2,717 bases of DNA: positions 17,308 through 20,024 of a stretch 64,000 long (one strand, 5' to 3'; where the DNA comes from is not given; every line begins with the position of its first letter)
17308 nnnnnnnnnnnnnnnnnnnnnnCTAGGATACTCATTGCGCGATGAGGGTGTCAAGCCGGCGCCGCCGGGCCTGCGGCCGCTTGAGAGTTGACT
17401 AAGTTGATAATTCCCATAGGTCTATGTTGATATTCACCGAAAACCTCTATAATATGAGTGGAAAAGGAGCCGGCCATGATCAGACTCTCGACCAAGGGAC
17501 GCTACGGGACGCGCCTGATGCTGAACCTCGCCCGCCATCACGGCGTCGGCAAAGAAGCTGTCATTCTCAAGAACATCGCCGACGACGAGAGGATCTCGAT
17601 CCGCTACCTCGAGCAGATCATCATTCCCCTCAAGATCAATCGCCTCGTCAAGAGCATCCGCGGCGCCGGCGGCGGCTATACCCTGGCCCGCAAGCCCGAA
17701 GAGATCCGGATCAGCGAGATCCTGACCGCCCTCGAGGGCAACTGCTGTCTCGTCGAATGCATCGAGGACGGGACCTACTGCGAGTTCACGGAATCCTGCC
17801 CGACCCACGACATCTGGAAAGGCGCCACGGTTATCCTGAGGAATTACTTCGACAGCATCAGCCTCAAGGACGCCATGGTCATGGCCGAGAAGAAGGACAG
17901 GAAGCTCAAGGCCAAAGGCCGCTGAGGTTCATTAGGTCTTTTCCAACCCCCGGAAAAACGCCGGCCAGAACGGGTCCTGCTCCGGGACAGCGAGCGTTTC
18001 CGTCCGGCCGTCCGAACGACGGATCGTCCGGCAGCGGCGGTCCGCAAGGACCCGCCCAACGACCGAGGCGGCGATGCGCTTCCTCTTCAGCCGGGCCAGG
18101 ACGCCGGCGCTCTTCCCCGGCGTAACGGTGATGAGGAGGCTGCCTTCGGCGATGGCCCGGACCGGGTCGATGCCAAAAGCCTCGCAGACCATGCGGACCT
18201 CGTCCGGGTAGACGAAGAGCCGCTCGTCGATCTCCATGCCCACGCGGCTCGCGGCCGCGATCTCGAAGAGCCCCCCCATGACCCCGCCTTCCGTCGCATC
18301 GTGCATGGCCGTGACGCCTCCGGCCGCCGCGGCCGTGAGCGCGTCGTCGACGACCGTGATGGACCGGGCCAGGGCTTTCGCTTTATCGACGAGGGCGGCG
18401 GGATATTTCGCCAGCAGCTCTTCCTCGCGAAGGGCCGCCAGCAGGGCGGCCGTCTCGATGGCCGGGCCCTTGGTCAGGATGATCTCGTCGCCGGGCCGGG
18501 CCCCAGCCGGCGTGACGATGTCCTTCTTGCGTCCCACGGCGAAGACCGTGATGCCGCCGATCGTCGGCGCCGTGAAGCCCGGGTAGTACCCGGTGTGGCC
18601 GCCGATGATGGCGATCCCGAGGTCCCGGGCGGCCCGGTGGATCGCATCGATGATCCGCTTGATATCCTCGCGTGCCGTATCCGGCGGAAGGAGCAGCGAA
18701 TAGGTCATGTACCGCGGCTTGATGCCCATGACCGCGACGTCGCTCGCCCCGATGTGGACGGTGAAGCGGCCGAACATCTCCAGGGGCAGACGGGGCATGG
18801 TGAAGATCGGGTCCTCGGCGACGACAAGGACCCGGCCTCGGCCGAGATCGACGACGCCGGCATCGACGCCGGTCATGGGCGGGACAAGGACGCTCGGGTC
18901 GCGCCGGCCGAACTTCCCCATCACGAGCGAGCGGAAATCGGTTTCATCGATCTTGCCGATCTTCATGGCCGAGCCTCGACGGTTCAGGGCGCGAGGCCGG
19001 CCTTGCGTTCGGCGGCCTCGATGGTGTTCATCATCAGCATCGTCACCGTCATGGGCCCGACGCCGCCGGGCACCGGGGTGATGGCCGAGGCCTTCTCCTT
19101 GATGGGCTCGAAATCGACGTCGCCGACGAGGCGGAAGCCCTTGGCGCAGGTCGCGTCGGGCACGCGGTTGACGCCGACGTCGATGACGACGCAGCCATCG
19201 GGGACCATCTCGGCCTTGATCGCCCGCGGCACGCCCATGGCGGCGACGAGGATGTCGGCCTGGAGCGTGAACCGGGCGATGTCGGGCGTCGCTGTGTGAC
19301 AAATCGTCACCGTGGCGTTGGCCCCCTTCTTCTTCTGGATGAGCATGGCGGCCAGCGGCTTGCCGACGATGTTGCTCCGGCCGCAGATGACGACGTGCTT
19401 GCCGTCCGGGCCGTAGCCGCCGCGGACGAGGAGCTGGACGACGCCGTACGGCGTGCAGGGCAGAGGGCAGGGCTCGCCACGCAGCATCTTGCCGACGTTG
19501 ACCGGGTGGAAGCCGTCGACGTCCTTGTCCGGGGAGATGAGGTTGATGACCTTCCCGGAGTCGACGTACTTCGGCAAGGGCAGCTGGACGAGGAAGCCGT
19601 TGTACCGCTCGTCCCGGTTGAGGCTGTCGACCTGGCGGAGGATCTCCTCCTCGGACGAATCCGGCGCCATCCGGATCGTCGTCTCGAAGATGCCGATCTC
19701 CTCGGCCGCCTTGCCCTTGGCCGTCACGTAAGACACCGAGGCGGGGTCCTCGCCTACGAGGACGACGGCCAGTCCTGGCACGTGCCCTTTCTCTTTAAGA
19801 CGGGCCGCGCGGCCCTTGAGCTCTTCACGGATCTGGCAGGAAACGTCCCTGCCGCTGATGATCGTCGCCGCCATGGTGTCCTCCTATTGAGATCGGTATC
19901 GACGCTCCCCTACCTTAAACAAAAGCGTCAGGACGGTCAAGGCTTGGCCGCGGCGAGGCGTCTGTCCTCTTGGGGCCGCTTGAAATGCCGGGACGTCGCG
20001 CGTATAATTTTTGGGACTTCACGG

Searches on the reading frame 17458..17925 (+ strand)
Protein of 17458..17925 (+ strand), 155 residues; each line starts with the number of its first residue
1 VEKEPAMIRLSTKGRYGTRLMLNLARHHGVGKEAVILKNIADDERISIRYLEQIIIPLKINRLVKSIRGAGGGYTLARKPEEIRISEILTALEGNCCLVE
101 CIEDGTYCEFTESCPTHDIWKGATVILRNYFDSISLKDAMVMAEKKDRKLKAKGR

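Call 49: search_protein_families(library=pfam, proteins=[window:17458-17925:+], max_evalue=0.0001)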
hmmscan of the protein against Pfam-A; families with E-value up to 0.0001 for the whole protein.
window:17458-17925:+ (155 aa): 1 family
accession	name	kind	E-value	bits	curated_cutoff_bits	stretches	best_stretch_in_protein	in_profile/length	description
PF02082.26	Rrf2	-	7.1e-33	114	30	1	10-139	1-129/132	Iron-dependent Transcriptional regulator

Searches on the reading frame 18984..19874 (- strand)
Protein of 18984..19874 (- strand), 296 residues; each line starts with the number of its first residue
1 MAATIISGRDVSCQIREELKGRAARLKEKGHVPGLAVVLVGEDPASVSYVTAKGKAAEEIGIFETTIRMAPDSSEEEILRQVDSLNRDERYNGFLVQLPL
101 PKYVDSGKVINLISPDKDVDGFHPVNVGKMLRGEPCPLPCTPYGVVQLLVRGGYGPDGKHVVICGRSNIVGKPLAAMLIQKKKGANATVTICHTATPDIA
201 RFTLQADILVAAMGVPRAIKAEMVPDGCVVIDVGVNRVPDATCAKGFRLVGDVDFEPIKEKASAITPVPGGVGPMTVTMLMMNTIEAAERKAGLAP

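Call 49: search_protein_families(library=pfam, proteins=[window:18984-19874:-], max_evalue=0.0001)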
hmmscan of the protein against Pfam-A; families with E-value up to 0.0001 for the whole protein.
window:18984-19874:- (296 aa): 2 families
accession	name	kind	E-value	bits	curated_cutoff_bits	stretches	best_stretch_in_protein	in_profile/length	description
PF02882.25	THF_DHG_CYH_C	-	7.2e-65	217.6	27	1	123-291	1-159/160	Tetrahydrofolate dehydrogenase/cyclohydrolase, NAD(P)-binding domain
PF00763.28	THF_DHG_CYH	-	9.7e-36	123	32.8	1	6-120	1-115/115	Tetrahydrofolate dehydrogenase/cyclohydrolase, catalytic domain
